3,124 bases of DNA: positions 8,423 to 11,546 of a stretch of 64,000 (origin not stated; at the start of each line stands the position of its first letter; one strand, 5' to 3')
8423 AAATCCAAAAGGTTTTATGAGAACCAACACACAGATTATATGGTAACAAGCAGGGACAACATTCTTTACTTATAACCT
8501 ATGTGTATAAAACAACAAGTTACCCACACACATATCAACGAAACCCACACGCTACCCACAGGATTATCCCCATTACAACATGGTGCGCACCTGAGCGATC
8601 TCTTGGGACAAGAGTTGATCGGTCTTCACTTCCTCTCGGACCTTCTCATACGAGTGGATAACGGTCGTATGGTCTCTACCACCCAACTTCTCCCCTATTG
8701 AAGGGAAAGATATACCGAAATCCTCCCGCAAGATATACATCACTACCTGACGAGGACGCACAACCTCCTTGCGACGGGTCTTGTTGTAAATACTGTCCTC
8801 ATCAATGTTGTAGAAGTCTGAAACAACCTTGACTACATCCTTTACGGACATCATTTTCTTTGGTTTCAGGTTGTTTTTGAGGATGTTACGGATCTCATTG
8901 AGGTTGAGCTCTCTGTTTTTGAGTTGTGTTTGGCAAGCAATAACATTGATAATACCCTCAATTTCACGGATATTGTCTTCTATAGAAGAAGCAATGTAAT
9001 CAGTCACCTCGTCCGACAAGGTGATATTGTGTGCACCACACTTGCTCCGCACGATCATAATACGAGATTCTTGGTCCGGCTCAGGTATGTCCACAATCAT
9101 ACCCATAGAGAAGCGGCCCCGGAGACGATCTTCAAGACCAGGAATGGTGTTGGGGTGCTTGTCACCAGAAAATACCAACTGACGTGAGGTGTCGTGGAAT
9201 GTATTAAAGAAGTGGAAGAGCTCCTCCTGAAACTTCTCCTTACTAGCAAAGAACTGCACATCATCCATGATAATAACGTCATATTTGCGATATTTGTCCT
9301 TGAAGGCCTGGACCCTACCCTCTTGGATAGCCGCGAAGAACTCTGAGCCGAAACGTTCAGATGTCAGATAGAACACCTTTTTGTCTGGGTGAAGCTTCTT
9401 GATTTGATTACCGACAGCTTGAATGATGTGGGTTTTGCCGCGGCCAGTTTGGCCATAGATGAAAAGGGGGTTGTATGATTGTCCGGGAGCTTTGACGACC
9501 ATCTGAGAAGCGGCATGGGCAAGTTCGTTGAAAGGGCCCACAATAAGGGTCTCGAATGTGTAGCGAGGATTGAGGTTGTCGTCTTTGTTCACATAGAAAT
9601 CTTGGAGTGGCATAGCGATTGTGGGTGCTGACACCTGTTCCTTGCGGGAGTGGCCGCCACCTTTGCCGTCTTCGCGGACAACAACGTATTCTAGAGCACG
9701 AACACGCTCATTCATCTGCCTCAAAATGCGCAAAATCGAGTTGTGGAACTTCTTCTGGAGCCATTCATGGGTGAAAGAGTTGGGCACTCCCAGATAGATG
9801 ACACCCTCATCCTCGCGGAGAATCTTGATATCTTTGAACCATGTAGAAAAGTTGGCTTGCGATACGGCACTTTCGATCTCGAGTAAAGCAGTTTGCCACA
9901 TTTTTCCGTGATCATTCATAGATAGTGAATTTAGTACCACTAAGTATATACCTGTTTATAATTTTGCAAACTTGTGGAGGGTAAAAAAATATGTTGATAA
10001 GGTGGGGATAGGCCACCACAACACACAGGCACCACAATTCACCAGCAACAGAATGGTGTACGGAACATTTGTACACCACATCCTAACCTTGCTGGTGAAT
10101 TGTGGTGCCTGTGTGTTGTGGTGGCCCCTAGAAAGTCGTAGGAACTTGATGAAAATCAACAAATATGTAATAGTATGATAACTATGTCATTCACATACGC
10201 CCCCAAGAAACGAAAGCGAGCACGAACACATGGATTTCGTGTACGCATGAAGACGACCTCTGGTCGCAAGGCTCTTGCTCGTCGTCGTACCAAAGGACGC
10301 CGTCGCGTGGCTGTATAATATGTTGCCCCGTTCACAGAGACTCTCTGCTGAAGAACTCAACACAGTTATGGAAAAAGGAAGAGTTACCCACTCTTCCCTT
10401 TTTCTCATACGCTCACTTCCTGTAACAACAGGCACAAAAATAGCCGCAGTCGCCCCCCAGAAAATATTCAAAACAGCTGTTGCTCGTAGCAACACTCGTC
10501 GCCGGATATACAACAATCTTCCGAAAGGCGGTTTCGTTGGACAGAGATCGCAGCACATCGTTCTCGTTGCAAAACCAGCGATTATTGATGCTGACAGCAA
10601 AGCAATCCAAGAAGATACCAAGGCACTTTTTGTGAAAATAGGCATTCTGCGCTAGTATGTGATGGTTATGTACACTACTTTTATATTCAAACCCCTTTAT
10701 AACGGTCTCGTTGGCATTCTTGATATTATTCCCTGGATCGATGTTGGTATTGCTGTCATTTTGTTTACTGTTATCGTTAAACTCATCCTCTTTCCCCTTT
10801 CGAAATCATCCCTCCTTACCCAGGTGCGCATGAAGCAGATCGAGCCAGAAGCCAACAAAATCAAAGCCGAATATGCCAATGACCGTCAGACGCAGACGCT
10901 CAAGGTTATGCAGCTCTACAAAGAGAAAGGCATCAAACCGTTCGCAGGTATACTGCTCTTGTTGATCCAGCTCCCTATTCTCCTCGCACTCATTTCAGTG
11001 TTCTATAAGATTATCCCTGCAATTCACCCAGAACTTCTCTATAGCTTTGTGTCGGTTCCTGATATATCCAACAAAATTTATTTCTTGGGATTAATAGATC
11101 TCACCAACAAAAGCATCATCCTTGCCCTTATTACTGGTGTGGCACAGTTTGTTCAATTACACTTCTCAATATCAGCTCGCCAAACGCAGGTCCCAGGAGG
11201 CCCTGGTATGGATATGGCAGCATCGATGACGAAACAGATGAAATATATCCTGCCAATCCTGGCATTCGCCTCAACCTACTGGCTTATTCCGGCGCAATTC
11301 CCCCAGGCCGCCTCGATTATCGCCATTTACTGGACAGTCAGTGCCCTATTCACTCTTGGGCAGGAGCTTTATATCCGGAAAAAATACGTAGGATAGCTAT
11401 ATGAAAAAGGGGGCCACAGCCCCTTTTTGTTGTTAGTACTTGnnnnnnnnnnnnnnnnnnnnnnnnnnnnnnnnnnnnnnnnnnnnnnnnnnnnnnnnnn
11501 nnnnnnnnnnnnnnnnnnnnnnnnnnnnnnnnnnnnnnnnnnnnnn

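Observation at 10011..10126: Perfect 38-bp inverted repeat (116-bp cruciform-capable element) between dnaA and rpmH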

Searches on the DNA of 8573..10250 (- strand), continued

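Call 66: search_with_rna_model(model_id=R1, sources=[L174, L175, L176, L177, L178, L179, L180, L181, L182], max_evalue=1)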
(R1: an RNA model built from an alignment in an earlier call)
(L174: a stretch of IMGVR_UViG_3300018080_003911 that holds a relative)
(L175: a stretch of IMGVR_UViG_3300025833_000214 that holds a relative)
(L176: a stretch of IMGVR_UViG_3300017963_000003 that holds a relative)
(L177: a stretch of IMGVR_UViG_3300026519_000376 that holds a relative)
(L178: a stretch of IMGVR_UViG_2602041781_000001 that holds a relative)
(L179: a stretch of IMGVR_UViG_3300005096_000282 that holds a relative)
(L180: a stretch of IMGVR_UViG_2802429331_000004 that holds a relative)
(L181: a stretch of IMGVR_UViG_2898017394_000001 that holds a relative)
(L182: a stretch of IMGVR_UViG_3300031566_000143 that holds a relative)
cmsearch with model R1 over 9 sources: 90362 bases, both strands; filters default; matches with E-value up to 1: 9.
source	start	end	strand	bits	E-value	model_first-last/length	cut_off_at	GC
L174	5446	5506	-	21.8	0.00026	1-82/82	no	0.62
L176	5217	5277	-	21.8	0.00026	1-82/82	no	0.62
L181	2897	2964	+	18.3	0.003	1-82/82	no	0.6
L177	1339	1406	+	17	0.0077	1-82/82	no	0.6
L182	2334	2395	-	16.5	0.011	1-82/82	no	0.71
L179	6030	6097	-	16.1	0.014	1-82/82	no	0.59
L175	10562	10650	+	15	0.03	1-82/82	no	0.62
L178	5136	5195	-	12.1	0.23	1-82/82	no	0.72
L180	2949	3005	-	11.5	0.36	1-82/82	no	0.65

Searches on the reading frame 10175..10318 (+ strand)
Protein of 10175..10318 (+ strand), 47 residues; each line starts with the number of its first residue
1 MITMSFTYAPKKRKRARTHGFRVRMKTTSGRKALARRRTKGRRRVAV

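Call 13: find_encoding_contigs(protein=window:10184-10318:+, flank=6000, max_places=10)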
Protein window:10184-10318:+ (44 aa): no gene with exactly this product is on record in the collection.

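Call 14: search_protein_families(library=pfam, proteins=[window:10184-10318:+])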
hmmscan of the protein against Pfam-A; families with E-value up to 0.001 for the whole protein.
window:10184-10318:+ (44 aa): 1 family
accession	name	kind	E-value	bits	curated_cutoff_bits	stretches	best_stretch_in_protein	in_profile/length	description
PF00468.22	Ribosomal_L34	-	1.4e-16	60.6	25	1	3-43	3-43/44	Ribosomal protein L34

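Call 16: find_encoding_contigs(protein=window:10175-10318:+, flank=6000, max_places=10)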
Protein window:10175-10318:+ (47 aa): no gene with exactly this product is on record in the collection.

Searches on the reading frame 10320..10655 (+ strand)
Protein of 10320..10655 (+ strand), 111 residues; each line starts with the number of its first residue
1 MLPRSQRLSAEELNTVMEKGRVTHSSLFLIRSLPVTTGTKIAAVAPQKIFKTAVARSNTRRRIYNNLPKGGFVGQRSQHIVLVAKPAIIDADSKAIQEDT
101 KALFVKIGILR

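Call 14: search_protein_families(library=pfam, proteins=[window:10320-10655:+])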
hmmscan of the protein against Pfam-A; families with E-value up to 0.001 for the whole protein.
window:10320-10655:+ (111 aa): 1 family
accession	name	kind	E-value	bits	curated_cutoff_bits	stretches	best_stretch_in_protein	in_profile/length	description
PF00825.24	Ribonuclease_P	-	4.3e-10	40.1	22.3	1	2-107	1-108/109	Ribonuclease P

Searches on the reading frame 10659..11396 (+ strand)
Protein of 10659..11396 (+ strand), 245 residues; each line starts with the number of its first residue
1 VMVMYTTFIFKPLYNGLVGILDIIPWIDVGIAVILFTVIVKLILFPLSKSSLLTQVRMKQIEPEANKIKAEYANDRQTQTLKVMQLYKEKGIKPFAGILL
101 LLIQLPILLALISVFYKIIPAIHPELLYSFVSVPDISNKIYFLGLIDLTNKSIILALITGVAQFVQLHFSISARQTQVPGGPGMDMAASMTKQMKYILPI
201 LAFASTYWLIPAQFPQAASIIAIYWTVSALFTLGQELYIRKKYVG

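Call 14: search_protein_families(library=pfam, proteins=[window:10659-11396:+])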
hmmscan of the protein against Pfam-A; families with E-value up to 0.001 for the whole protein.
window:10659-11396:+ (245 aa): 1 family
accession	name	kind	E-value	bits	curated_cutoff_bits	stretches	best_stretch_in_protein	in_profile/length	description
PF02096.25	60KD_IMP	-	3.7e-35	121.7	35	1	30-241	2-163/163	60Kd inner membrane protein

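Call 54: find_encoding_contigs(protein=window:10662-11396:+, flank=3000, max_places=10)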
Protein window:10662-11396:+ (244 aa): 10 contigs read that carry it; 5 places shown.
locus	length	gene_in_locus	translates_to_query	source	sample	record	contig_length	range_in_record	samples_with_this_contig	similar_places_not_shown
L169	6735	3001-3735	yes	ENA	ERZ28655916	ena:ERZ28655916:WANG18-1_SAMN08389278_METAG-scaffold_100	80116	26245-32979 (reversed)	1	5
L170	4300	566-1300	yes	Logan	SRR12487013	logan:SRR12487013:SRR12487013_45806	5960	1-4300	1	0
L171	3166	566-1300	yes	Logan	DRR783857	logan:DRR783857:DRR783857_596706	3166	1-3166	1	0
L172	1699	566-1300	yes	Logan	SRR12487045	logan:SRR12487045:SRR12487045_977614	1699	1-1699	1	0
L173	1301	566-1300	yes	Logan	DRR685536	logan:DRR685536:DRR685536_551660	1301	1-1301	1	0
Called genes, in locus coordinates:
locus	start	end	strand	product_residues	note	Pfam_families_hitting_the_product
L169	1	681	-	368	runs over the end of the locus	PF00712:DNA_pol3_beta, PF02767:DNA_pol3_beta_2, PF02768:DNA_pol3_beta_3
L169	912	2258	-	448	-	PF11638:DnaA_N, PF00308:Bac_DnaA, PF00004:AAA (faint), PF01695:IstB_IS21 (weak), PF13401:AAA_22 (faint), PF08299:Bac_DnaA_C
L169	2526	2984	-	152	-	-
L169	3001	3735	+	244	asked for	PF02096:60KD_IMP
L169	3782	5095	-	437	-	-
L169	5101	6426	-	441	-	PF18895:T4SS_pilin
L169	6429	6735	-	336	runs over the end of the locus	-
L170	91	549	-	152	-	-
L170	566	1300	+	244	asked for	PF02096:60KD_IMP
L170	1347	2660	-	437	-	-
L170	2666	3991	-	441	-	PF18895:T4SS_pilin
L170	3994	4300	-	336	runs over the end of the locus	-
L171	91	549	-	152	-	-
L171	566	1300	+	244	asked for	PF02096:60KD_IMP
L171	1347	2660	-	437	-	-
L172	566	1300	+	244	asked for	PF02096:60KD_IMP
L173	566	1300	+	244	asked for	PF02096:60KD_IMP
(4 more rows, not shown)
